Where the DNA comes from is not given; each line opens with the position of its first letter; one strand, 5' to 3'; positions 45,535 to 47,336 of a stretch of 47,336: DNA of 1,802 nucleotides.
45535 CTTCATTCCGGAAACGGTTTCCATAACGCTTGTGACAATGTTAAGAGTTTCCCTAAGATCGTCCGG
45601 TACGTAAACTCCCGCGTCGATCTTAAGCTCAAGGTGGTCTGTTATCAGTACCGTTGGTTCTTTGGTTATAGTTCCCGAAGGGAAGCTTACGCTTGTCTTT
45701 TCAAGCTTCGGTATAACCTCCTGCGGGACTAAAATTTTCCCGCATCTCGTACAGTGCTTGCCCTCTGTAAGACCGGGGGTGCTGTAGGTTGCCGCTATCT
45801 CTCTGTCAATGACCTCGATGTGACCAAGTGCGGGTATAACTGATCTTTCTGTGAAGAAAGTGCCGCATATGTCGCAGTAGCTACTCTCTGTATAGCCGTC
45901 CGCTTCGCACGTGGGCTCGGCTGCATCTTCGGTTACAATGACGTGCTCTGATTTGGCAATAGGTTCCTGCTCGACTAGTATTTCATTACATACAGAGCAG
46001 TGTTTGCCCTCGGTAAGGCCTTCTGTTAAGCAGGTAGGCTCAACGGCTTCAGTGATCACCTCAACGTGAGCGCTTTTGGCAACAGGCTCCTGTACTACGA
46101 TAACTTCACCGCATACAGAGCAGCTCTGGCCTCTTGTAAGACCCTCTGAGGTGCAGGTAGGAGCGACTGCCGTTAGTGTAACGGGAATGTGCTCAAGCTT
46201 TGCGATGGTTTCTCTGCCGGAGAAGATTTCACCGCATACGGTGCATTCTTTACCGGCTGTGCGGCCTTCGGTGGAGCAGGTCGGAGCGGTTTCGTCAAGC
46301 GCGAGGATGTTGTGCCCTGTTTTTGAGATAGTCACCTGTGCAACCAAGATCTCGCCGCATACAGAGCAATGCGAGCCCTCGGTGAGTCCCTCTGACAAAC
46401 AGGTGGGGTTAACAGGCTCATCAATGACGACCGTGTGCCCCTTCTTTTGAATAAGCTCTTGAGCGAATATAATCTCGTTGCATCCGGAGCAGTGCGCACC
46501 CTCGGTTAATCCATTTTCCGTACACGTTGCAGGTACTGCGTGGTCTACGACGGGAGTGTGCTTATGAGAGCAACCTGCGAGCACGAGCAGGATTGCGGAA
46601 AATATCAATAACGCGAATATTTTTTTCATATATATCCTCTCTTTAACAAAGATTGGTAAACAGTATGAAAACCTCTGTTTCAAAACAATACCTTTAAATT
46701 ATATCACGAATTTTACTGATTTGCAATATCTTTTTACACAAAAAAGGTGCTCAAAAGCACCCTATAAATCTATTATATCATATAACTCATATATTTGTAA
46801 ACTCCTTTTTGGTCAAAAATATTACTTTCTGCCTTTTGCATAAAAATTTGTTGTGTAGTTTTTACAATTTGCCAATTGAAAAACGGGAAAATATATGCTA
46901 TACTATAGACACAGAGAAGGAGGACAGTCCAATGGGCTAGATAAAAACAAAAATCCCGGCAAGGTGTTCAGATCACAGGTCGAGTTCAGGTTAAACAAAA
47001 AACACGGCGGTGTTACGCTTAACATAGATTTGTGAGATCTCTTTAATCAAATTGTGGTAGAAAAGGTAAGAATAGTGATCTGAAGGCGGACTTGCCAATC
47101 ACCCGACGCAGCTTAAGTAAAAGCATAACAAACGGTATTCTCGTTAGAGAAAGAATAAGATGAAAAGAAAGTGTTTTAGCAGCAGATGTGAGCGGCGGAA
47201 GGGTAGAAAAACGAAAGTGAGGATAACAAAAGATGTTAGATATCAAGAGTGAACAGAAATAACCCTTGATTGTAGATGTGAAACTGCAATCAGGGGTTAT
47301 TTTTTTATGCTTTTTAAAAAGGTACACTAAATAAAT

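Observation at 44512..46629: Stand-alone lipoprotein fusing seven His+Cys3 41-aa repeats to an HExxH (BSP-like?) domain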

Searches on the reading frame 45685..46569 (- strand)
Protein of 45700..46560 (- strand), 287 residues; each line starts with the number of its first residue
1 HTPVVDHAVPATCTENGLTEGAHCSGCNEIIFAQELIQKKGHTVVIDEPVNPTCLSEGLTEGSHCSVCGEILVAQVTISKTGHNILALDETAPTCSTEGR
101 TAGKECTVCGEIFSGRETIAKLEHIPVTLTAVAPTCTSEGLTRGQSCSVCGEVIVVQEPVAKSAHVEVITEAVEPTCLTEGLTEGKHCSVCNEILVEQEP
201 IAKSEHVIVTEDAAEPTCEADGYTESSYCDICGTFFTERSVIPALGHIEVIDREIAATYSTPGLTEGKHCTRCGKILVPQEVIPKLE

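Call 25: find_homologous_proteins(query=window:45700-46560:-)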
Query seq(287 aa) (287 aa): 4610 proteins with E <= 0.001 among 7424 candidates; the best 120 are listed.
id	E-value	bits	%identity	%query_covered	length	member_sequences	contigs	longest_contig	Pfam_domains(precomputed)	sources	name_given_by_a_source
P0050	2.3e-90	321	50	71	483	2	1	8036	PF13306.13,PF24973.2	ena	-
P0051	1.4e-84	302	44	100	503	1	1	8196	-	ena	-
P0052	9.5e-84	299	50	70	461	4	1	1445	PF06750.19,PF26495.1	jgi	jgi:predicted nucleic acid-binding Zn ribbon protein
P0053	2.7e-83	298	55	57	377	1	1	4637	PF02368.25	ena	-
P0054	7.6e-83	296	40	98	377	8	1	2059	PF18614.8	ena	-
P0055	2.6e-78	281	45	86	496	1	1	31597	PF16250.11,PF00041.28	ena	-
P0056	1.6e-77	279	42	96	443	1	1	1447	-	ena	-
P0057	3.9e-77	277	45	96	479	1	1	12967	PF06677.19,PF24973.2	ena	-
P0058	3.9e-77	277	42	70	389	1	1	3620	-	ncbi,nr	ncbi:MAG: hypothetical protein NC131_19710, partial [Roseburia sp.]|nr:hypothetical protein [Rosebur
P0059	7.5e-77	277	46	86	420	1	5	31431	-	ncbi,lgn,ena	-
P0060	1.8e-71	259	45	95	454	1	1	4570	-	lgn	-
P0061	3.1e-71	258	51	72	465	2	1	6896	PF06750.19,PF00395.26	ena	-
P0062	3.2e-71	258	45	78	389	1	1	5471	PF13306.13,PF24973.2,PF27842.1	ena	-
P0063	1.3e-70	256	40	96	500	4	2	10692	-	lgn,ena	-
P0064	1.3e-70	256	43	89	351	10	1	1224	PF24973.2,PF06750.19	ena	-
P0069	9.0e-68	247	39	89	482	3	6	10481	PF19335.6,PF25455.3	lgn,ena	-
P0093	1.3e-60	223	38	96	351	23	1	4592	PF16250.11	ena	-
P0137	5.5e-52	195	50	72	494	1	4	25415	PF26040.1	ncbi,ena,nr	ncbi:MAG: hypothetical protein IJA67_03980 [Oscillospiraceae bacterium]|nr:hypothetical protein [Osc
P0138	5.8e-52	195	36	98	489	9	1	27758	PF26743.1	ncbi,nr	ncbi:MAG: hypothetical protein Q4D20_01320 [Clostridia bacterium]|nr:hypothetical protein [Clostridi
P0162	1.0e-48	184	41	90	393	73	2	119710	PF18614.8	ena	-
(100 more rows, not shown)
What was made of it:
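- At least 4,610 proteins carry the repeat next to LRR_5, SLH, cohesin, dockerin, Big_2, fn3, VanY and choline-binding modules (call 25). The repeat accompanies adhesin-type modules such as LRR_5/BspA, InlB B-repeat, cohesin and dockerin (call 25).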

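Call 27: search_protein_families(library=pfam, proteins=[P0054, P0093, P0138, P0052, P0162, P0137, P0069], max_evalue=0.01)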
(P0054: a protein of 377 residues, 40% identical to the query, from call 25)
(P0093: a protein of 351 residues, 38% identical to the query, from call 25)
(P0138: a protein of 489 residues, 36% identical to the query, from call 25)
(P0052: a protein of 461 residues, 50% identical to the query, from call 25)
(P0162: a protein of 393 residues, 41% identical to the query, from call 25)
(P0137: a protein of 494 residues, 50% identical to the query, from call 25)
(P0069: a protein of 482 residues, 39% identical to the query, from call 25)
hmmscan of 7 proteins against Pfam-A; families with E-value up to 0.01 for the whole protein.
P0054 (377 aa): 2 families
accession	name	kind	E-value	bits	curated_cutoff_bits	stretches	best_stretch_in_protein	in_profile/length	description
PF10367.15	zf-Vps39_C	-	2.6e-06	27.3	24.7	0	227-240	6-19/41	Vacuolar sorting protein 39 C-terminal zinc finger domain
PF18614.7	RNase_II_C_S1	-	1.4e-05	25.2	26.6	0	213-235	19-42/59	RNase II-type exonuclease C-terminal S1 domain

P0093 (351 aa): 4 families
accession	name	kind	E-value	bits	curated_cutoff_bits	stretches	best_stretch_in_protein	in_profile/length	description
PF16250.10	DUF4907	-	4.4e-09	36.4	25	0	177-194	17-34/67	Domain of unknown function (DUF4907)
PF10367.15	zf-Vps39_C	-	0.0018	18.2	24.7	0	167-180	6-19/41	Vacuolar sorting protein 39 C-terminal zinc finger domain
PF06750.18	A24_N_bact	-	0.0057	17.1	23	0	210-246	26-60/84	Bacterial Peptidase A24 N-terminal domain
PF24292.1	DUF7479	-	0.0065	17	27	0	92-134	3-39/60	Domain of unknown function (DUF7479)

P0138 (489 aa): 1 family
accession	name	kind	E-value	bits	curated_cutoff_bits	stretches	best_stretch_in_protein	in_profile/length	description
PF23612.1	zf-C2H2_ZN142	-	0.0041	17.4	27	0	295-307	2-14/27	ZN142 C2H2 zinc finger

P0052 (461 aa): 6 families
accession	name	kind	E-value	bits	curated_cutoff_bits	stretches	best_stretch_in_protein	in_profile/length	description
PF06750.18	A24_N_bact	-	4.3e-10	40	23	0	188-214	25-51/84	Bacterial Peptidase A24 N-terminal domain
PF10367.15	zf-Vps39_C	-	0.00017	21.5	24.7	0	228-242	6-20/41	Vacuolar sorting protein 39 C-terminal zinc finger domain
PF21349.2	RUBY_RBDX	-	0.00055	19.8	26.5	0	152-162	3-13/30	Rubrerythrin, rubredoxin-like domain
PF09723.15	Zn_ribbon_8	-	0.00096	19.6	34.4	0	233-248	7-22/41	Zinc ribbon domain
PF01258.23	zf-dskA_traR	-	0.0028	18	24.9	0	232-242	5-14/36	Prokaryotic dksA/traR C4-type zinc finger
PF14803.11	Zn_ribbon_Nudix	-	0.0053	17.1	25.6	0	233-251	2-18/34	Nudix N-terminal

P0162 (393 aa): 3 families
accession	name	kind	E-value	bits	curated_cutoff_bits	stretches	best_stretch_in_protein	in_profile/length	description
PF10367.15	zf-Vps39_C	-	1.6e-06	28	24.7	0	115-128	6-19/41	Vacuolar sorting protein 39 C-terminal zinc finger domain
PF18614.7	RNase_II_C_S1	-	1.1e-05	25.6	26.6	0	101-123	19-42/59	RNase II-type exonuclease C-terminal S1 domain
PF24973.1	EGF_LMN_ATRN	-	0.0042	17.6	27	0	54-85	4-32/44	Laminin/attractin EGF domain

P0137 (494 aa): 4 families
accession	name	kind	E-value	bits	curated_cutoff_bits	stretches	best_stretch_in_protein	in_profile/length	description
PF15731.11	MqsA_antitoxin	-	6.4e-05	23.5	30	0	125-148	33-56/131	Antitoxin component of bacterial toxin-antitoxin system, MqsA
PF06750.18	A24_N_bact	-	0.00031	21.2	23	0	41-60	24-43/84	Bacterial Peptidase A24 N-terminal domain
PF06221.18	zf-C2HC5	-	0.002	18.5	25.8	0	118-145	28-53/54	Putative zinc finger motif, C2HC5-type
PF13248.11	Zn_ribbon_3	-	0.0027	17.5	27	0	129-139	5-15/26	zinc-ribbon domain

P0069 (482 aa): 6 families
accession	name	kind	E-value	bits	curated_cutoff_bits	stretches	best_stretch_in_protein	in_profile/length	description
PF25455.1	Beta-barrel_CAF17_C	-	1.7e-06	28.1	25.7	0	212-238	11-37/70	CAF17, C-terminal beta-barrel domain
PF19335.5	HMBD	-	9.4e-06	25.9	23.6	0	311-324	14-27/28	Heavy metal binding domain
PF06677.18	Auto_anti-p27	-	0.00013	22.4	24.1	0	312-326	15-29/40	Sjogren's syndrome/scleroderma autoantigen 1 (Autoantigen p27)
PF01614.24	IclR_C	-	0.0011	19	24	0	180-203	52-75/174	Bacterial transcriptional regulator IclR C-terminal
PF18658.7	zf-C2H2_12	-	0.0013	18.9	27.3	0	268-297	15-44/64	Spin-doc zinc-finger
PF13894.12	zf-C2H2_4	-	0.0047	18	27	0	150-169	2-19/24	C2H2-type zinc finger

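Call 45: predict_structure(alignment_id=A3)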
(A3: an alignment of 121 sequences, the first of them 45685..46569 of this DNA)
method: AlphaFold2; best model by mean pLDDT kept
length: 295 residues; sequences in the alignment: 121
mean_pLDDT: 87.5   pTM: 0.46
mean pLDDT of the five models: 87.5, 86.7, 85.8, 85.3, 84.4
residues with pLDDT >= 90: 213; 70-90: 37; 50-70: 25; < 50: 20
segments of 3 or more residues with pLDDT < 50: 90-92, 95-97, 100-105, 118-123
pLDDT, mean of each block of 10 residues (from residue 1): 89 97 97 97 96 87 96 96 70 49 51 52 59 93 91 85 96 96 97 97 95 93 94 91 94 97 97 96 97 72
secondary structure, 60 per line:
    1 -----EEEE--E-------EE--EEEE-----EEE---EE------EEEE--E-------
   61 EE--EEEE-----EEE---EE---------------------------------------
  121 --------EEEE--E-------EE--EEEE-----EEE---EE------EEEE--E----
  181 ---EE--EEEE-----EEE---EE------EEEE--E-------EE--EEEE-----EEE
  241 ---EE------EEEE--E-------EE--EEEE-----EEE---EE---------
elements in order: E6-9 E24-27 E33-35 E47-50 E65-68 E74-76 E129-132 E147-150 E156-158 E170-173 E188-191 E197-199 E211-214 E229-232 E238-240 E252-255 E270-273 E279-281
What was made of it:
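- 45823..46560 (-): Six full 41-aa units (aa 24-269), each H-x11-C-x10-C-x2-C. Putative Zn(His,Cys3) all-beta modules forming the stalk. Call 45 (AF2 pLDDT >=90 for most units, all-beta, pTM 0.46).
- On MEROPS/Pfam M1 (Peptidase_M1, PF01433): The repeats lie N-terminal to it (call 45).
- On Structural zinc site (zinc-ribbon-like His-Cys3 module): Only secondary structure is available (call 45).
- On Kazal-type inhibitor domain: The AF2 model has no helix (call 45).
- The AF2 model of unit 3 is poor (pLDDT about 50, call 45). In the AF2 secondary structure His1 and Cys13 flank one hairpin and the CxxC sits at another hairpin turn, as in zinc ribbons (call 45).
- Tried and rejected: Rejected: three Cys rather than six, and no helix (call 45).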

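Call 48: fold_search(model_id=the predicted structure, library=pdb)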
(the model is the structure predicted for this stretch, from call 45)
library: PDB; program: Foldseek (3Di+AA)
matches with E <= 10: 616; with E <= 0.001: 1
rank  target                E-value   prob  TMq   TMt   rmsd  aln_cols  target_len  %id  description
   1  1l0q_A                1.8e-04  0.51  0.07  0.05  54.5       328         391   10  Tandem YVTN beta-propeller and PKD domains from an archaeal surface layer protein (released 2002-11-06)
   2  9e2g_2C               2.2e-03  0.20  0.08  0.04  48.5       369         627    9  Cryo-EM structure of 48 nm repeat of microtubule doublet from T. brucei flagellum (released 2025-03-12)
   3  3iul                  4.1e-03  0.25  0.09  0.05  55.5       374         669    7  apPEP_WT1 opened state (released 2010-05-05)
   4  6lys_B                1.1e-02  0.15  0.07  0.06  52.0       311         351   10  Structure of the BAM complex (released 2021-01-13)
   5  7ado_A                1.2e-02  0.20  0.09  0.04  51.5       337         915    9  Cryo-EM structure of human ER membrane protein complex in lipid nanodiscs (released 2020-12-02)
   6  3iuj                  1.5e-02  0.14  0.09  0.04  54.5       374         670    8  apPEP_WT2 opened state (released 2010-05-05)
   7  9d5n_CH               1.7e-02  0.15  0.08  0.04  45.6       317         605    7  48-nm doublet microtubule from Trichomonas vaginalis strain G3 (released 2025-05-14)
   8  5d0o_B                1.7e-02  0.11  0.08  0.06  56.8       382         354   10  BamABCDE complex, outer membrane beta barrel assembly machinery entire complex (released 2016-03-09)
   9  9fx2                  1.9e-02  0.13  0.10  0.04  48.5       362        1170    7  Structure of methylamine activated CD109 (released 2025-03-19)
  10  1k32_A                2.0e-02  0.20  0.11  0.04  45.6       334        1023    9  Crystal structure of the tricorn protease (released 2001-12-05)
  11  9q5g_B                2.2e-02  0.09  0.07  0.04  52.9       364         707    9  Human prolyl endopeptidase (PREP) - apo form (released 2026-01-21)
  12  7mq8_LJ               3.1e-02  0.09  0.07  0.05  55.0       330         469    8  Cryo-EM structure of the human SSU processome, state pre-A1 (released 2021-09-22)
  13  3ddu                  3.4e-02  0.08  0.07  0.03  52.8       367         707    9  Prolyl Oligopeptidase with GSK552 (released 2008-08-19)
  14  7adp_A                3.8e-02  0.13  0.10  0.04  53.0       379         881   10  Cryo-EM structure of human ER membrane protein complex in GDN detergent (released 2020-12-02)
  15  7vgb_A                4.2e-02  0.09  0.08  0.04  53.5       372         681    9  Crystal structure of apo prolyl oligopeptidase from Microbulbifer arenaceous (released 2022-05-25)
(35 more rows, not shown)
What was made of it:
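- Closest known: Rod-forming spacer repeats of Gram-positive surface proteins. Same: There are faint Foldseek echoes of SasG and Aap (call 48).
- Tried and rejected: Foldseek of the whole repeat array against PDB (call 48).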

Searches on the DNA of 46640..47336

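Call 61: search_rna_families(source=window, start=46640, end=47336, threshold=evalue, max_evalue=1)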
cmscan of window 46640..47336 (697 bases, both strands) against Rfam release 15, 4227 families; matches with E-value up to 1: 3.
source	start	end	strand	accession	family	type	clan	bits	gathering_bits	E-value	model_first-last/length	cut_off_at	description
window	47232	47300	-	RF01230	snoR77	Gene; snRNA; snoRNA; HACA-box;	-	22.8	47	0.29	1-131/131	no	Small nucleolar RNA snoR77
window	47101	47219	-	RF01956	NEAT1_2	Gene; lncRNA;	-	20.9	60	0.053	1-116/116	no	Nuclear enriched abundant transcript 1 conserved region 2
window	47225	47301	-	RF02274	AniS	Gene;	-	20.1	50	0.7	1-106/106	no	AniS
